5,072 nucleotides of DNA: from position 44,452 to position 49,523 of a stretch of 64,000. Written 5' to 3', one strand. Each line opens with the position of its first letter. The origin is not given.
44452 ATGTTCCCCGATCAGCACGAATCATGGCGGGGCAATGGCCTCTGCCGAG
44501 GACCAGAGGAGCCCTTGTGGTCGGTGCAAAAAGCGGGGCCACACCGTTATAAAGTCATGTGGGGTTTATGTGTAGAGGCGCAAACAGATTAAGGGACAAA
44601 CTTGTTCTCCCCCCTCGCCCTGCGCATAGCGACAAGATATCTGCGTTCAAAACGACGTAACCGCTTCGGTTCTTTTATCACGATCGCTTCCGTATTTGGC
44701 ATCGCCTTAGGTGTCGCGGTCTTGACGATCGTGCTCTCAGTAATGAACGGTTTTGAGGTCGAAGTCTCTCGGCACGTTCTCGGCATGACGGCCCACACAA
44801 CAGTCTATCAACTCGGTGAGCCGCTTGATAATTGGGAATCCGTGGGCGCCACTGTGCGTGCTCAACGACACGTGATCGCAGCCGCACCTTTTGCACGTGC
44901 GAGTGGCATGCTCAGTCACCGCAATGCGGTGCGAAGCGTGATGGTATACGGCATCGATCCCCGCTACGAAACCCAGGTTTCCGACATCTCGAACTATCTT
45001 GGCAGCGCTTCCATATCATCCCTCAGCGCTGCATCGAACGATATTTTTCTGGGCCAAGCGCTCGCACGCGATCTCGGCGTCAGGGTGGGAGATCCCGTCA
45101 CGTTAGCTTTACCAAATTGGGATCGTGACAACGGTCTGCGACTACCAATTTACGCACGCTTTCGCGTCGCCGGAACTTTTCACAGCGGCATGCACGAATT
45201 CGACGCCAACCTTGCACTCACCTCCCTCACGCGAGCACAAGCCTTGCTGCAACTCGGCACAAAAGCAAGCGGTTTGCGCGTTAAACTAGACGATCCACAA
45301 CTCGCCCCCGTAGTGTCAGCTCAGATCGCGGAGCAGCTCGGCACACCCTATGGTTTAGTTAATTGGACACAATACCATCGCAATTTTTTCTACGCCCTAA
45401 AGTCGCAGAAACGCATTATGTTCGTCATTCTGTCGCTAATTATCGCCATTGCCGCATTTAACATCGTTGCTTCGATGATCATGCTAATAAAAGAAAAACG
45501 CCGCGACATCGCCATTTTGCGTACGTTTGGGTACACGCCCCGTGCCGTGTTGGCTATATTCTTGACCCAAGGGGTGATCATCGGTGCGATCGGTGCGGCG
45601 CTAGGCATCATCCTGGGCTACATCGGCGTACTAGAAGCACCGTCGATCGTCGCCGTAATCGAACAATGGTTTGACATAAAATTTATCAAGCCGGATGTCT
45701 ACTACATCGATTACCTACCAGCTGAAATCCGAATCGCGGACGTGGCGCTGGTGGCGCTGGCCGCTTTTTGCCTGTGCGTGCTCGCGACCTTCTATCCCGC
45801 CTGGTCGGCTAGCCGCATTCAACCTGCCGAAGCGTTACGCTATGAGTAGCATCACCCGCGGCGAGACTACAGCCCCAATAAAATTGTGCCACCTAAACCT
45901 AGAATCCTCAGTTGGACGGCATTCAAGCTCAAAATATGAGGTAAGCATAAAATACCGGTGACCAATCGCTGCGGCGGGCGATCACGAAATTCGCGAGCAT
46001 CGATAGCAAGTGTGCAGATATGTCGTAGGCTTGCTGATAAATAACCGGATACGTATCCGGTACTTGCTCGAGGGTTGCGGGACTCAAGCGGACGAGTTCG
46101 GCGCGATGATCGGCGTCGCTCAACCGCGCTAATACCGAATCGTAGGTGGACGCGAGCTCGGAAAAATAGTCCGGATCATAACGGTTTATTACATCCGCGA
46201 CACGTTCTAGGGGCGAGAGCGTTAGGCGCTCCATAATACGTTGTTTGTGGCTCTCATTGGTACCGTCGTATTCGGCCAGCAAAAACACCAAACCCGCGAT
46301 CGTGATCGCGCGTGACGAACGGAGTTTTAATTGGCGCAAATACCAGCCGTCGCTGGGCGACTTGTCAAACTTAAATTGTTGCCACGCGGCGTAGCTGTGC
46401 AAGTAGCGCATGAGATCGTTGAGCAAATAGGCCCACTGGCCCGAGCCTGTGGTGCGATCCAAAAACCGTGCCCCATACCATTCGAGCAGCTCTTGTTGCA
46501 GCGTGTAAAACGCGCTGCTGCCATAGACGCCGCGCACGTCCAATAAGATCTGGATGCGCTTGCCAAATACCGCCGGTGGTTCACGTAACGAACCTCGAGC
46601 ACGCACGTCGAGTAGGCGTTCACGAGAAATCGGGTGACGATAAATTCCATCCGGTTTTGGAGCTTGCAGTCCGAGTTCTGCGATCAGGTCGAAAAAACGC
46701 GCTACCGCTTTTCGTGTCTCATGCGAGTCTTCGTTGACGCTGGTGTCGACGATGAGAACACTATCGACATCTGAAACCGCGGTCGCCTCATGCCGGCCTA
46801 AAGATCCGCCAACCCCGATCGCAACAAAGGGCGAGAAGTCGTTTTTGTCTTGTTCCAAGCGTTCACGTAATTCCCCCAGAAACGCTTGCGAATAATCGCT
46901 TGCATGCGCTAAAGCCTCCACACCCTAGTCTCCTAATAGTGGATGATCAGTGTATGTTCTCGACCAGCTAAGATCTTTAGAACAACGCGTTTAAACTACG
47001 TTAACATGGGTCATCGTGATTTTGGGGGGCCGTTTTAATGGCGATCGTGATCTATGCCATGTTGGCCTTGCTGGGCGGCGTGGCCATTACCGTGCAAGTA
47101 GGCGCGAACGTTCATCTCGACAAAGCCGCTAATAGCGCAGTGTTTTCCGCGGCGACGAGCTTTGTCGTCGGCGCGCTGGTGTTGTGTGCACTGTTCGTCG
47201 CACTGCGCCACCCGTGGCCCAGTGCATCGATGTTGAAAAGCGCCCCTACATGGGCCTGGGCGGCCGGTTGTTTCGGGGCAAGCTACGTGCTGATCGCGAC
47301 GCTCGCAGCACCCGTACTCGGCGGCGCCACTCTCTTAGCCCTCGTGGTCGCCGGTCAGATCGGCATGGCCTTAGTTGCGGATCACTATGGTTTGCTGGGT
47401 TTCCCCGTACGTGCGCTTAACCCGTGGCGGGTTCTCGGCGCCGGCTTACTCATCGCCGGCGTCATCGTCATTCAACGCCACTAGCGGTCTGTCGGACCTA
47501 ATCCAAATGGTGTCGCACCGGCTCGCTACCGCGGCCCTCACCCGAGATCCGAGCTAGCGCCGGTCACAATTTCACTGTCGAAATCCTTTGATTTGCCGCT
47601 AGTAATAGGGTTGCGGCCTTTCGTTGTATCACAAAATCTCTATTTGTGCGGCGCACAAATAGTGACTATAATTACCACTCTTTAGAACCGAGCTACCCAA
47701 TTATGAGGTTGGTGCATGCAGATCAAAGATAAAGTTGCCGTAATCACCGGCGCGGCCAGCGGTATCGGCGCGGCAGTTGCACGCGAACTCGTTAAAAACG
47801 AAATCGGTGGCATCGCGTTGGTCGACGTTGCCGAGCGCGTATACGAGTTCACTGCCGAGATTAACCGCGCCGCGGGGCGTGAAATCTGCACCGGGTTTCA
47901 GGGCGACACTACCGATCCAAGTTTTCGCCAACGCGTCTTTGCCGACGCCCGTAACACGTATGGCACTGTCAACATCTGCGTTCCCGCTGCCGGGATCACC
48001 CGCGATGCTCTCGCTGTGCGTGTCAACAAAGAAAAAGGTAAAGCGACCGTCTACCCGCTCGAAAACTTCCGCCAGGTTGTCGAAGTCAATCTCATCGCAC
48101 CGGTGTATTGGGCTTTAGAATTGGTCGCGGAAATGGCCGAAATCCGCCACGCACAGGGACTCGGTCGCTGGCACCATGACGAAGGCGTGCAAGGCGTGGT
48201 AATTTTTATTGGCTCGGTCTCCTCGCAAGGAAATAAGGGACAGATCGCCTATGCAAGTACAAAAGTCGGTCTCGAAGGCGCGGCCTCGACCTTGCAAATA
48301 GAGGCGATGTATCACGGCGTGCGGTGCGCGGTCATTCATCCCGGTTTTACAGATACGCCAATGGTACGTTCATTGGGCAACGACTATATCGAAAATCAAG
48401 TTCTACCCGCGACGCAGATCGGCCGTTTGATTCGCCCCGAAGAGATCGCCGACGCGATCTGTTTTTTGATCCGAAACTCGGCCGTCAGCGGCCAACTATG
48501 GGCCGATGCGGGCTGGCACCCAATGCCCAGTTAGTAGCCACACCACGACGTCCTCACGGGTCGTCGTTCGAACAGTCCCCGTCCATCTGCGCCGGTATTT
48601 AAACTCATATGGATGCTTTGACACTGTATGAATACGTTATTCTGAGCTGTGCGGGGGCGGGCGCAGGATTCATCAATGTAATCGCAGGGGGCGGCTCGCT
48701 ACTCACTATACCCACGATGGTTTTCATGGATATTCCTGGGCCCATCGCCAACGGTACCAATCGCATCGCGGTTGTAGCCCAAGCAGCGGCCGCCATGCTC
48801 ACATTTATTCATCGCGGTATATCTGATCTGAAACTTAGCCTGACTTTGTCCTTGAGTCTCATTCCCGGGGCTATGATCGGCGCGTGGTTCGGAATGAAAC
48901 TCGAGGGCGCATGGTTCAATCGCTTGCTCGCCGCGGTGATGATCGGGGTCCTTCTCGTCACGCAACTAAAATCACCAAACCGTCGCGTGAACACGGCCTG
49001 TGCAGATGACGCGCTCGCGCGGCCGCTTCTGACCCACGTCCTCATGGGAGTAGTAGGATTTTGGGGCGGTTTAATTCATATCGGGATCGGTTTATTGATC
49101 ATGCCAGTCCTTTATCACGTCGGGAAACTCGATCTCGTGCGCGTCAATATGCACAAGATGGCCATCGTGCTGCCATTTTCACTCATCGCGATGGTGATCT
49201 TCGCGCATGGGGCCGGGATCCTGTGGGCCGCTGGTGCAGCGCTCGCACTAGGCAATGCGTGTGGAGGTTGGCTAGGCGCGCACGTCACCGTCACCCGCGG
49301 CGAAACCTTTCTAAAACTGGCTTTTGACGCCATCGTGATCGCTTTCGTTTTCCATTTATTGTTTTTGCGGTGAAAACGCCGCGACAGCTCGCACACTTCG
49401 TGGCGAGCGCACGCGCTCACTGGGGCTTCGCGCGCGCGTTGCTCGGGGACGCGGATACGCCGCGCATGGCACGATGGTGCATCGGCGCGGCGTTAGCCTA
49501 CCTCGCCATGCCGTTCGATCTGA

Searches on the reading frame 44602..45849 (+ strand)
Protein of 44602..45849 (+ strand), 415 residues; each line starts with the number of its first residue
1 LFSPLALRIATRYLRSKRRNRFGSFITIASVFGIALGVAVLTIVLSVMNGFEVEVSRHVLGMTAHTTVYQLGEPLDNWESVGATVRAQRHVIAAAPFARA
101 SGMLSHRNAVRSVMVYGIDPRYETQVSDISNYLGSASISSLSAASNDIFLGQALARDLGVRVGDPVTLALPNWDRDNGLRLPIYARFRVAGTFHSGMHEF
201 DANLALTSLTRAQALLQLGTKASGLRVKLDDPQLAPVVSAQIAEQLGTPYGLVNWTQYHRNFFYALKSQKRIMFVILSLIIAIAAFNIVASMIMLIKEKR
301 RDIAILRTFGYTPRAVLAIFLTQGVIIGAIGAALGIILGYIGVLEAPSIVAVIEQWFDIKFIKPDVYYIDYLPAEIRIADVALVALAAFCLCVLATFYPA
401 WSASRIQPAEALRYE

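Call 56: search_protein_families(library=pfam, proteins=[window:44602-45849:+], max_evalue=0.001)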
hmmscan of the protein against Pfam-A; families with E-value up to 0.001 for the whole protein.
window:44602-45849:+ (415 aa): 3 families
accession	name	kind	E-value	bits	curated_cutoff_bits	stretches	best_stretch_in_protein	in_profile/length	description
PF02687.27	FtsX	-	6e-18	65.5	25.5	1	275-408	2-120/120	FtsX-like permease C-terminal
PF12704.14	MacB_PCD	-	1.1e-17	65.5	27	1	27-244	1-206/207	MacB-like periplasmic core domain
PF22285.2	DUF6962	-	0.001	19.6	27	1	262-340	51-130/198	Family of unknown function (DUF6962)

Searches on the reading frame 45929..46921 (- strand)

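Call 56: search_protein_families(library=pfam, proteins=[window:45929-46921:-], max_evalue=0.001)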
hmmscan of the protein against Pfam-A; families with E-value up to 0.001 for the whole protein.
window:45929-46921:- (330 aa): 1 family
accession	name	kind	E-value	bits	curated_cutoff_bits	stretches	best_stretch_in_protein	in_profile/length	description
PF03445.19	DUF294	-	2.5e-05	24.6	21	1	30-86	47-104/138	Putative nucleotidyltransferase DUF294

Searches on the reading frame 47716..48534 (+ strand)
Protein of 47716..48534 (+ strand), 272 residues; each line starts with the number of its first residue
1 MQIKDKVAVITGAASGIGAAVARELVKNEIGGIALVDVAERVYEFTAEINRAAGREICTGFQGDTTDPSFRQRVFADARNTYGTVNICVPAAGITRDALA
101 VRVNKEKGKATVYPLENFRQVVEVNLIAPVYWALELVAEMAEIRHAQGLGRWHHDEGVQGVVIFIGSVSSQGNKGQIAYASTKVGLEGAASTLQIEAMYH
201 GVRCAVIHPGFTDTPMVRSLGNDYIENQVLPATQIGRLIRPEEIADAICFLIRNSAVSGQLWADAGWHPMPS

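Call 56: search_protein_families(library=pfam, proteins=[window:47716-48534:+], max_evalue=0.001)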
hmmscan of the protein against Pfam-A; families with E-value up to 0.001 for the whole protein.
window:47716-48534:+ (272 aa): 3 families
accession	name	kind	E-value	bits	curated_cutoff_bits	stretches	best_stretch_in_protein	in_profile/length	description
PF00106.31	adh_short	-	5.5e-33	114.5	26.6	1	6-223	1-193/195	short chain dehydrogenase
PF13561.12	adh_short_C2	-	1.3e-29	103.9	27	1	12-268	1-236/236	Enoyl-(Acyl carrier protein) reductase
PF08659.16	KR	-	4.3e-07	30.5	22.6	1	9-111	4-108/180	KR domain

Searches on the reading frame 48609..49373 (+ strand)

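Call 56: search_protein_families(library=pfam, proteins=[window:48609-49373:+], max_evalue=0.001)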
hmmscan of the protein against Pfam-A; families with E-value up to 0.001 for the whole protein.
window:48609-49373:+ (254 aa): 1 family
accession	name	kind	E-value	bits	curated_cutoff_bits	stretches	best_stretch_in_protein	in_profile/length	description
PF01925.25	TauE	-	1.1e-35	123.9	32.6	1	14-246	3-233/237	Sulfite exporter TauE/SafE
